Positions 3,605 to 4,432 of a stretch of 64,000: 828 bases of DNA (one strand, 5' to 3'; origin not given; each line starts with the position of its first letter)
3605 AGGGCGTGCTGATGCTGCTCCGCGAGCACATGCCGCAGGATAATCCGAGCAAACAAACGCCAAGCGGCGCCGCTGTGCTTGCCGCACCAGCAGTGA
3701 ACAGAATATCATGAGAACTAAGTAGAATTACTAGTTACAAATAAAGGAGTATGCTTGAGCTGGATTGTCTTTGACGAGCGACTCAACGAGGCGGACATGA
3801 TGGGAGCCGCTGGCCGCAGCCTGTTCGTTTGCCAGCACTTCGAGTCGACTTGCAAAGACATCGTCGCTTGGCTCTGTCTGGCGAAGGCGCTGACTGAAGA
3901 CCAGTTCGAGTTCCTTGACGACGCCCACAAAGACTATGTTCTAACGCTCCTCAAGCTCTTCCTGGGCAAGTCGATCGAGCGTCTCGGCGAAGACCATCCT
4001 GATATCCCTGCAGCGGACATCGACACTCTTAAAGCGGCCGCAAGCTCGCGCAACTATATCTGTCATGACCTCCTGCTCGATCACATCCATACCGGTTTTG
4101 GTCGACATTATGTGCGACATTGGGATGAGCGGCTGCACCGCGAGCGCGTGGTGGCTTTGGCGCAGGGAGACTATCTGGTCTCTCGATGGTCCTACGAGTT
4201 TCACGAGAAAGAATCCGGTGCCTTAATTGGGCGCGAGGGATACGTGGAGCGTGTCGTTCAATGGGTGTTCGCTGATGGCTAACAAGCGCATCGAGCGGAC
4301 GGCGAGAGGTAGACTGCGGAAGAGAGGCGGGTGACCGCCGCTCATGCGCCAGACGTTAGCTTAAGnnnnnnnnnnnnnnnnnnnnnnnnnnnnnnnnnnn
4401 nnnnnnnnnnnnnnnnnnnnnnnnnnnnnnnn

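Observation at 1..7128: AT-rich accessory island: helical-repeat giant, HEPN-like protein, TM-ankyrin protein and BrnT/BrnA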

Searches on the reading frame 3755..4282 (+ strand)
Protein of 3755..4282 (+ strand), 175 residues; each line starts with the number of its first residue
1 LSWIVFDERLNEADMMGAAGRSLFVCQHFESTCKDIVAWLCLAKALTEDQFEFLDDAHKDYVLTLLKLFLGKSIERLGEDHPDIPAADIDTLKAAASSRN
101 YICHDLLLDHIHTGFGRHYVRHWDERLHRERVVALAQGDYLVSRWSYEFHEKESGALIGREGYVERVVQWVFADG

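Call 6: search_protein_families(library=pfam, proteins=[window:3755-4279:+], max_evalue=0.01)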
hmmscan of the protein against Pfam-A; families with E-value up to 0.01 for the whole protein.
window:3755-4279:+ (175 aa): 0 families

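Call 7: search_protein_families(library=padloc, proteins=[window:3755-4279:+], max_evalue=0.1)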
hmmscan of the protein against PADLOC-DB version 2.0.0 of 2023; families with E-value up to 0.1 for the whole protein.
window:3755-4279:+ (175 aa): 0 families

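Call 8: search_protein_families(library=ncbifam, proteins=[window:3755-4279:+], max_evalue=0.1)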
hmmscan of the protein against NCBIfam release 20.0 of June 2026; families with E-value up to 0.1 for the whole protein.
window:3755-4279:+ (175 aa): 0 families

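Call 10: search_solved_structures(query=window:3755-4279:+, max_evalue=10)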
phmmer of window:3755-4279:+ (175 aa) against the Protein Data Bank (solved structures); distinct sequences matched with E-value up to 10: 0.

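Call 13: find_encoding_contigs(protein=window:3755-4282:+, flank=10000, max_places=10)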
Protein window:3755-4282:+ (175 aa): 9 contigs read that carry it; 5 places shown.
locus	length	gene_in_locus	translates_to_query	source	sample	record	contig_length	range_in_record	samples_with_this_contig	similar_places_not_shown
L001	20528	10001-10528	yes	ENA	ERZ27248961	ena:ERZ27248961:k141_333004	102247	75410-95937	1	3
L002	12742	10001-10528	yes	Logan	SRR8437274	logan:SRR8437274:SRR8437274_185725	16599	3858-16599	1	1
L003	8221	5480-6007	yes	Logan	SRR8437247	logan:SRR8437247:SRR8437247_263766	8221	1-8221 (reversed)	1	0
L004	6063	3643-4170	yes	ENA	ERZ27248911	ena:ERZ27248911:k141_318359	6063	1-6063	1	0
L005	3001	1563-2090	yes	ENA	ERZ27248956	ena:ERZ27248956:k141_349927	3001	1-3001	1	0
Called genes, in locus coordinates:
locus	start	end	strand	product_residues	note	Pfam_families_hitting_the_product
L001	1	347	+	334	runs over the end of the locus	-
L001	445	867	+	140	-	-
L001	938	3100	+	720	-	-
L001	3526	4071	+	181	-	-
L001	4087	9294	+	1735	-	PF20703:nSTAND1 (faint)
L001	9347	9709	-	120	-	-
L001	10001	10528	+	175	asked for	-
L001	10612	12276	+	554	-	PF12796:Ank_2, PF13637:Ank_4 (weak), PF00023:Ank (weak), PF13857:Ank_5 (weak), PF13637:Ank_4 (weak), PF12796:Ank_2, PF13857:Ank_5, PF00023:Ank (weak), +2 more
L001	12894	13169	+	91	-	PF04365:BrnT_toxin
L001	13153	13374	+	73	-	-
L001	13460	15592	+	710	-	PF16875:Glyco_hydro_36N (faint), PF02065:Melibiase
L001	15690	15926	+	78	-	-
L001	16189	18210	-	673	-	PF04143:Sulf_transp, PF00581:Rhodanese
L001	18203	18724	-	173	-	PF04143:Sulf_transp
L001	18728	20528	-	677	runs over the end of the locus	PF00753:Lactamase_B, PF00581:Rhodanese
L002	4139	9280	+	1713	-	PF20703:nSTAND1 (faint)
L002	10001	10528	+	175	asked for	-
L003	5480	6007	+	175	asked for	-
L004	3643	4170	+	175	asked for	-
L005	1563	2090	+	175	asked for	-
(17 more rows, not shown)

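Call 14: search_protein_families(library=pfam, proteins=[L001:4087-9291:+, L001:3526-4068:+, L001:938-3097:+, L001:445-864:+, L001:9347-9709:-, L001:15690-15923:+], max_evalue=0.01)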
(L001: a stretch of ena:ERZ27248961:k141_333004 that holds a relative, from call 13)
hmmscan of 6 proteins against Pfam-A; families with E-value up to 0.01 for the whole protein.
L001:4087-9291:+ (1735 aa): 3 families
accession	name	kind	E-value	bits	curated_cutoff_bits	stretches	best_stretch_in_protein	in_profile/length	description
PF20703.3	nSTAND1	-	1.7e-05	25.1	27.1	1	331-489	18-195/379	Novel STAND NTPase 1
PF13191.12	AAA_16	-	0.0056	17.6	32.6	0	337-400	13-66/167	AAA ATPase domain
PF20720.3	nSTAND3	-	0.0082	16.3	27.2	0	337-368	8-39/155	Novel STAND NTPase 3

L001:3526-4068:+ (181 aa): 0 families

L001:938-3097:+ (720 aa): 5 families
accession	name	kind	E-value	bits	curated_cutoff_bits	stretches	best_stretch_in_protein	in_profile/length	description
PF06739.17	SBBP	-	3.9e-18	65.6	20.5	0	389-405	15-31/38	Beta-propeller repeat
PF07494.17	Reg_prop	-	7.4e-16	56.7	20.4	0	102-121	3-22/24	Two component regulator propeller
PF12768.13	Rax2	-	2.3e-11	44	28.8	1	294-432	32-166/254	Rax2 C-terminal beta propeller domain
PF17164.10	DUF5122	-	9.1e-06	26.3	27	0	398-419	4-25/36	Domain of unknown function (DUF5122) beta-propeller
PF19565.4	DUF6087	-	6e-05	23.7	27.1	0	170-192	44-66/99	Family of unknown function (DUF6087)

L001:445-864:+ (140 aa): 0 families

L001:9347-9709:- (120 aa): 0 families

L001:15690-15923:+ (78 aa): 0 families

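Call 15: search_protein_families(library=padloc, proteins=[L001:4087-9291:+, L001:3526-4068:+, L001:938-3097:+, L001:445-864:+, L001:9347-9709:-], max_evalue=0.01)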
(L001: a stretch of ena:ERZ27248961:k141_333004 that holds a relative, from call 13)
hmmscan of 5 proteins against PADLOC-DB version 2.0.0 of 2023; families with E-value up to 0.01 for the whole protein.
L001:4087-9291:+ (1735 aa): 2 families
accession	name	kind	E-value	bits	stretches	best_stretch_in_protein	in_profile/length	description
PDLC02169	Avs4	-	2.9e-154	513.4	1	297-1728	157-1569/1570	-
PDLC02918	DUF626_VIII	-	3.3e-05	21.3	1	43-121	5-80/474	-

L001:3526-4068:+ (181 aa): 1 family
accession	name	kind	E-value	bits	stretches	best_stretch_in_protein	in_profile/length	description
PDLC03986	PD-Lambda-3_A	-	0.0021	16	1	70-138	86-152/159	-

L001:938-3097:+ (720 aa): 0 families

L001:445-864:+ (140 aa): 1 family
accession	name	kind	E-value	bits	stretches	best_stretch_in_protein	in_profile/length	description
PDLC02355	Lit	-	0.0085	13.4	0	84-131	98-145/290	Lit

L001:9347-9709:- (120 aa): 0 families
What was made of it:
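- On Avs4 (AVAST type 4): PADLOC Avs4 scores 2.9e-154 over residues 297-1728 of the full protein, profile positions 157-1569 of 1570 (call 15).
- Full length: PADLOC 2.9e-154 over residues 297-1728 (call 15).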

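Call 18: find_homologous_proteins(query=window:3755-4279:+, max_evalue=0.001)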
Query window:3755-4279:+ (175 aa): 15 proteins with E <= 0.001 among 92 candidates.
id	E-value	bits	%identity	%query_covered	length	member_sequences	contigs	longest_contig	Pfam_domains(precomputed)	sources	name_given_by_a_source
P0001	9.4e-116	402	100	100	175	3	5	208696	-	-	-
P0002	8.8e-83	294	73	100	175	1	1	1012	-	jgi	-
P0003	4.6e-74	266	68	100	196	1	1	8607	-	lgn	-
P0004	1.6e-58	215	57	99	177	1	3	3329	-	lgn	-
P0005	1.3e-54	203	53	100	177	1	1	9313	-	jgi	-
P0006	6.9e-54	200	53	99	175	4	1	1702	-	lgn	-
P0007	1.1e-53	200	55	100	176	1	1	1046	-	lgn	-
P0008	8.2e-50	187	53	99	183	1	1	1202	-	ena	-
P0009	1.8e-45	173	51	99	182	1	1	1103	-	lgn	-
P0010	7.7e-43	164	45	100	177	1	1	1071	-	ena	-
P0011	1.1e-41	161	45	100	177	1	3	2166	-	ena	-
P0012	3.0e-41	159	45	98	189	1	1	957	-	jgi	jgi:hypothetical protein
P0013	8.2e-41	158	49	99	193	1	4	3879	-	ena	-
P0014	2.6e-24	104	40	87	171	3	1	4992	-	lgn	-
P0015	1.2e-21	95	39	88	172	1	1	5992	-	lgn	-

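Call 20: find_encoding_contigs(protein=P0003, flank=10000, max_places=3)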
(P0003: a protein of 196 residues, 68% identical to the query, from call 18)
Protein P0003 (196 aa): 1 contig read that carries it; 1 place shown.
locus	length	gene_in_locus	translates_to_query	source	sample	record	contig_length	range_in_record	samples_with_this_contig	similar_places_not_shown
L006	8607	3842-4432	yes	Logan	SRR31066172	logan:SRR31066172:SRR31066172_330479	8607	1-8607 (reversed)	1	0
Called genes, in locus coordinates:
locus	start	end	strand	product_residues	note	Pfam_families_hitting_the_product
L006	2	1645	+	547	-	?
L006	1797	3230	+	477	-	PF13289:SIR2_2, PF18185:STALD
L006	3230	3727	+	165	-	PF08937:ThsB_TIR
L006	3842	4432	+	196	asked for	-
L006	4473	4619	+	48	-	-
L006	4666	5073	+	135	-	-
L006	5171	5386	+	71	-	-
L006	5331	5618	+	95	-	PF02604:PhdYeFM_antitox (weak)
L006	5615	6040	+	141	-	PF13470:PIN_3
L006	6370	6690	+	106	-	PF02026:RyR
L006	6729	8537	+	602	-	PF02254:TrkA_N, PF02026:RyR (faint)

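Call 21: find_encoding_contigs(protein=P0005, flank=10000, max_places=3)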
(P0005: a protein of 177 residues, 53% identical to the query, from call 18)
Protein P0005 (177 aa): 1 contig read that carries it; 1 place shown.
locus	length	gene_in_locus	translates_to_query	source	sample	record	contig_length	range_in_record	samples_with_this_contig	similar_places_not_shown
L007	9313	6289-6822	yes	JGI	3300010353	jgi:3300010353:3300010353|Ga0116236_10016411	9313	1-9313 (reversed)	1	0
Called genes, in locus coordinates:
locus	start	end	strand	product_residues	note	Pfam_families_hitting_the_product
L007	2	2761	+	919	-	?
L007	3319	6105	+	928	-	PF00931:NB-ARC, PF13191:AAA_16 (weak), PF13414:TPR_11 (weak), PF13424:TPR_12, PF23914:TPR_CcmH_CycH (weak), PF13414:TPR_11, PF14559:TPR_19, PF00313:CSD, +8 more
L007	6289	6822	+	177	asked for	-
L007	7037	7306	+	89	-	PF08220:HTH_DeoR (weak)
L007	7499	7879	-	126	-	-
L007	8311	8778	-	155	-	PF13366:PDDEXK_3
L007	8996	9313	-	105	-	?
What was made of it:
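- The close HEPN homologues (68% and 53% identical) follow Thoeris or an NB-ARC STAND instead of Avs4, and have no TM-ankyrin gene (calls 20, 21).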

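Call 23: find_encoding_contigs(protein=P0015, flank=10000, max_places=3)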
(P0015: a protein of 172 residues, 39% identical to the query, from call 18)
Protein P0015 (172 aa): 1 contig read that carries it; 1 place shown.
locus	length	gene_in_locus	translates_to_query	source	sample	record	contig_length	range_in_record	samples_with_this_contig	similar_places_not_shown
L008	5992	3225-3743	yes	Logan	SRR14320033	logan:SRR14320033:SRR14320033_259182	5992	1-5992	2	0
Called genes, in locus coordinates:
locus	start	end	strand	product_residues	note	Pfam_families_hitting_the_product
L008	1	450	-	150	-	?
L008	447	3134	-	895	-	PF00270:DEAD, PF04851:ResIII, PF18766:SWI2_SNF2 (weak), PF00271:Helicase_C (weak), PF08463:EcoEI_R_C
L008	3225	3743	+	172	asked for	-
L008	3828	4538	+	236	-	-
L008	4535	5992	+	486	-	?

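Call 24: find_encoding_contigs(protein=P0014, flank=10000, max_places=3)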
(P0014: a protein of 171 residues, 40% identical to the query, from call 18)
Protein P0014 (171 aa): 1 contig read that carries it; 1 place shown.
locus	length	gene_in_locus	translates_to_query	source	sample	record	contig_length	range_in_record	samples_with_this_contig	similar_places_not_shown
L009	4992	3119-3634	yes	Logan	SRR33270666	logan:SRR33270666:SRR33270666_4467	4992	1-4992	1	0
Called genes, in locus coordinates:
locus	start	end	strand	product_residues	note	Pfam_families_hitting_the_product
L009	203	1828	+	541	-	-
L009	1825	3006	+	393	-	PF12686:DUF3800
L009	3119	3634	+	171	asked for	-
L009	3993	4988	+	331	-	-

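Call 30: predict_structure(alignment_id=A2)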
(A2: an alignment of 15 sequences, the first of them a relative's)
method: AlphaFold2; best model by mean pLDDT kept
length: 175 residues; sequences in the alignment: 15
mean_pLDDT: 85.6   pTM: 0.81
mean pLDDT of the five models: 85.6, 81.4, 78.5, 75.0, 71.2
residues with pLDDT >= 90: 89; 70-90: 65; 50-70: 14; < 50: 7
segments of 3 or more residues with pLDDT < 50: 1-3
pLDDT, mean of each block of 10 residues (from residue 1): 55 87 96 90 87 87 89 93 94 98 89 74 91 97 76 63 94 80
secondary structure, 60 per line:
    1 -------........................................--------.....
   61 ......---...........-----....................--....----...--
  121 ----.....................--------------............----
elements in order: H8-47 H56-66 H70-80 H86-105 H108-111 H125-145 H160-171
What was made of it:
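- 3755..4282 (+): 175-aa all-helical protein of an unnamed family with R-N-x3-H and E-x3-K motifs. It is a candidate metal-independent HEPN-superfamily RNase. The AF2 model has pLDDT 85.6 and is all-alpha (call 30).
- On HEPN superfamily: The AF2 model is all-helical with pLDDT 85.6 (call 30).
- Closest known: HEPN-superfamily RNases in defence: ApeA, RAZR. Same: It is all-alpha (call 30).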

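Call 32: search_protein_families(library=pfam, alignment_id=A2, max_evalue=1)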
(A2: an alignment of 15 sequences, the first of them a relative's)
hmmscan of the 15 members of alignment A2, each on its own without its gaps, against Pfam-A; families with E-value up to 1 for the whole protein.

A. member 1, P0001 (175 aa): 0 families

B. families by the number of members that match (of 15 scanned): 2 families
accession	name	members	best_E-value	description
PF04875.17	DUF645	1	0.084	Protein of unknown function, DUF645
PF24229.1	Phage_TreK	1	0.16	Staphylococcus phage terminal repeat-encoded protein TreK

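Call 33: fold_search(model_id=the predicted structure, library=pdb)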
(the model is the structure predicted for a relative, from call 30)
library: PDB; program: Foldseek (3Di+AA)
matches with E <= 10: 70; with E <= 0.001: 0
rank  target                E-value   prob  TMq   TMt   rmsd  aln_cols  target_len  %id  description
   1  9f1v                  1.2e+00  0.10  0.21  0.20  18.5       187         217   14  Crystal structure of Borrelia burgdorferi CspZ-YA (released 2025-04-16)
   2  9fx3_A                1.4e+00  0.13  0.19  0.05  13.9       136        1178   15  Structure of active human CD109 (released 2025-03-19)
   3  9fx2                  1.9e+00  0.08  0.18  0.04  14.2       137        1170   12  Structure of methylamine activated CD109 (released 2025-03-19)
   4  1r0d_B                2.1e+00  0.16  0.31  0.29  17.9       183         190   11  HIP1R THATCH DOMAIN CORE (released 2004-07-06)
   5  4cbe                  2.1e+00  0.09  0.21  0.19  17.9       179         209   13  Crystal structure of complement factors H and FHL-1 binding protein BBH06 or CRASP-2 from Borrelia burgdorferi (Native) (released 2014-04-16)
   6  4c27_B                2.3e+00  0.07  0.20  0.10  12.7       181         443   15  Crystal structure of Trypanosoma cruzi CYP51 bound to the inhibitor (R)-N-(3-(1H-indol-3-yl)-1-oxo-1-(pyridin-4-ylamin (released 2014-09-03)
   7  4f3e_A                2.5e+00  0.13  0.26  0.12  10.3       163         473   13  Crystal Structure of Thermus thermophilus HB8 CasA (released 2012-05-23)
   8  1wat_A                2.5e+00  0.06  0.18  0.20  20.4       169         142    9  THE THREE-DIMENSIONAL STRUCTURE OF THE LIGAND-BINDING DOMAIN OF A WILD-TYPE BACTERIAL CHEMOTAXIS RECEPTOR (released 1994-12-20)
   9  7s0a_B                2.7e+00  0.13  0.30  0.20  13.5       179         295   12  Crystal structure of Penicillium verruculosum copalyl diphosphate synthase (PvCPS) alpha prenyltransferase domain vari (released 2021-10-13)
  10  1bg1_A                2.7e+00  0.10  0.24  0.11  13.8       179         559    9  TRANSCRIPTION FACTOR STAT3B/DNA COMPLEX (released 1999-01-13)
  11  6w8p_B                2.7e+00  0.06  0.18  0.10  14.0       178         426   11  Structure of membrane protein with ions (released 2021-08-04)
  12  6v0k_B                2.9e+00  0.14  0.30  0.20  12.5       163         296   10  Crystal structure of Penicillium verruculosum copalyl diphosphate synthase (PvCPS) alpha prenyltransferase domain (released 2020-01-29)
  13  7xge_C                2.9e+00  0.08  0.21  0.22  18.5       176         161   13  Crystal structure of MCL-1 in complex with computationally designed inhibitor protein (released 2022-07-20)
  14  6w8n_A                3.1e+00  0.05  0.18  0.10  14.5       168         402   13  Structure of a trans-membrane protein (released 2021-08-04)
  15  4k0d_A                3.4e+00  0.08  0.24  0.27  18.8       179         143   12  Periplasmic sensor domain of sensor histidine kinase, Adeh_2942 (released 2013-06-12)
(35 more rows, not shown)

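Call 47: fold_search(model_id=the predicted structure, library=viral)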
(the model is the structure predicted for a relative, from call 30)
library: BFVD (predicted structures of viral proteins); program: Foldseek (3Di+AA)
matches with E <= 10: 82; with E <= 0.001: 0
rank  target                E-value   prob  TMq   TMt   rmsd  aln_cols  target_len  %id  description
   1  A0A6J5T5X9            1.6e+00  0.09  0.20  0.08  19.7       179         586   14  Uncharacterized protein [uncultured Caudovirales phage]
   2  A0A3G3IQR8            1.9e+00  0.09  0.23  0.13  19.3       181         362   15  (no name in the UniProt tables at hand)
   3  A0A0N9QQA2            2.1e+00  0.12  0.28  0.17  11.6       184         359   12  Uncharacterized protein [Chrysochromulina ericina virus CeV-01B]
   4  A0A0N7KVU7            2.3e+00  0.11  0.28  0.21  11.3       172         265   12  (no name in the UniProt tables at hand)
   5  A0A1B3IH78            2.5e+00  0.13  0.26  0.25  21.9       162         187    7  PB602L (Fragment) [African swine fever virus]
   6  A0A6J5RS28            2.5e+00  0.05  0.14  0.15  16.3       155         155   12  Dps DNA-binding ferritin-like protein (Oxidative damage protectant) [uncultured Caudovirales phage]
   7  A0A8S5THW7            2.7e+00  0.06  0.21  0.20  22.2       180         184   10  Uncharacterized protein [Siphoviridae sp. ct6Ob18]
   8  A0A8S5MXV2            3.0e+00  0.08  0.25  0.18  21.3       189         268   14  Uncharacterized protein [Siphoviridae sp. ctYyB9]
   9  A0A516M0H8            3.0e+00  0.06  0.20  0.16  12.2       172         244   12  (no name in the UniProt tables at hand)
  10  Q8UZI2                3.0e+00  0.03  0.13  0.08  17.3       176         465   13  BMLF1 [Macacine gammaherpesvirus 4]
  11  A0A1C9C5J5            3.1e+00  0.10  0.21  0.18  16.1       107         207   12  Uncharacterized protein [Heterosigma akashiwo virus 01]
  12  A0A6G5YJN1            3.1e+00  0.06  0.20  0.20  20.4       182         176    9  (no name in the UniProt tables at hand)
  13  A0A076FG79            3.3e+00  0.09  0.30  0.21  11.1       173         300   12  Uncharacterized protein [Aureococcus anophagefferens virus]
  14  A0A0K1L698            3.3e+00  0.04  0.18  0.11  15.3       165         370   13  ORF_082R [Scale drop disease virus]
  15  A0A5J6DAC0            3.5e+00  0.09  0.24  0.17  15.8       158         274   13  Uncharacterized protein [Erwinia phage pEp_SNUABM_08]
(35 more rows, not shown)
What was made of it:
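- On HEPN superfamily: Foldseek finds nothing with E<1 in PDB or BFVD (calls 33, 47).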

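Call 48: search_protein_representatives(alignment_id=A2)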
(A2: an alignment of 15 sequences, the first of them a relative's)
Query: 15 sequences, 177 profile positions. Proteins with E-value up to 0.001 (for the whole library): 388; up to 1e-10: 187; up to 1e-30: 33. The best 150 are listed.
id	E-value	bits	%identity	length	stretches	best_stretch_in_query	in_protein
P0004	4.5e-84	296.9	-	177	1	1-175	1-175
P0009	6.4e-72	257.3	-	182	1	1-175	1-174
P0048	4.8e-61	221.9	-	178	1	2-175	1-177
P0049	2.3e-53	196.9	-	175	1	2-174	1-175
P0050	3.0e-53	196.5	-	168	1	15-172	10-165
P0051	9.2e-53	194.9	-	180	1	2-175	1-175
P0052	4.0e-50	186.3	-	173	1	2-173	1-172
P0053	3.9e-49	183.1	-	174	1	2-173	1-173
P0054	5.1e-49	182.7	-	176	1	7-175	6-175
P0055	2.1e-45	170.9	-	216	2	4-126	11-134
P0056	2.8e-44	167.3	-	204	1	2-176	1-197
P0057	3.8e-44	166.8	-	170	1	3-174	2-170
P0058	6.0e-44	166.2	-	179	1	2-173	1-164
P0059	6.7e-44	166.0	-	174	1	2-172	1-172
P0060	1.3e-41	158.5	-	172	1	2-172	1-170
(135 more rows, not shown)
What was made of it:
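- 3755..4282 (+): The family has 15 clusters in the word-indexed search and 388 representatives by profile search (calls 18, 48).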

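Call 50: search_protein_families(library=pfam, alignment_id=A4, max_evalue=1)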
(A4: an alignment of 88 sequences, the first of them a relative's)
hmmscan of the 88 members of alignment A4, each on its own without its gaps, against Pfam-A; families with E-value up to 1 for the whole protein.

A. member 1, P0001 (175 aa): 0 families

B. families by the number of members that match (of 88 scanned): 78 families (the first 25 are shown)
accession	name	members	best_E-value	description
PF18739.6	HEPN_Apea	18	0.0017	Apea-like HEPN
PF13643.11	DUF4145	16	0.00022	Domain of unknown function (DUF4145)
PF18735.6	HEPN_RiboL-PSP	3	0.0011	RiboL-PSP-HEPN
PF18731.6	HEPN_Swt1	2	0.0023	Swt1-like HEPN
PF18730.6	HEPN_Cthe2314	2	0.084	Cthe_2314-like HEPN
PF18334.7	XRN1_D2_D3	1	0.00015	Exoribonuclease Xrn1 D2/D3 domain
PF14243.11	R2K_3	1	0.00041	ATP-grasp domain, R2K clade family 3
PF02607.22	B12-binding_2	1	0.003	B12 binding domain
PF13075.11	DUF3939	1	0.0042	Protein of unknown function (DUF3939)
PF11242.13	DUF2774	1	0.0053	Protein of unknown function (DUF2774)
PF16741.10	mRNA_decap_C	1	0.0058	mRNA-decapping enzyme C-terminus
PF21019.4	Spectrin_3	1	0.0077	Spectrin-like repeat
PF12224.13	Amidoligase_2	1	0.0086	Putative amidoligase enzyme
PF10037.15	MRP-S27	1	0.013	Mitochondrial 28S ribosomal protein S27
PF17083.10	Swm2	1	0.015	Nucleolar protein Swm2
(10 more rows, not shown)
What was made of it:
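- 3755..4282 (+): Sub-threshold Pfam hits: HEPN_Apea in 18 of 88, DUF4145 in 16 of 88, plus RiboL-PSP, Swt1 and Cthe2314 HEPN (call 50).
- On HEPN superfamily: All hits are sub-threshold: HEPN_Apea in 18 of 88 members (best 0.0017), DUF4145 in 16 of 88 (best 2.2e-4), plus RiboL-PSP, Swt1 and Cthe2314 (call 50).
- Closest known: HEPN-superfamily RNases in defence: ApeA, RAZR. Same: It has weak recurrent matches to HEPN_Apea and DUF4145 (call 50).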
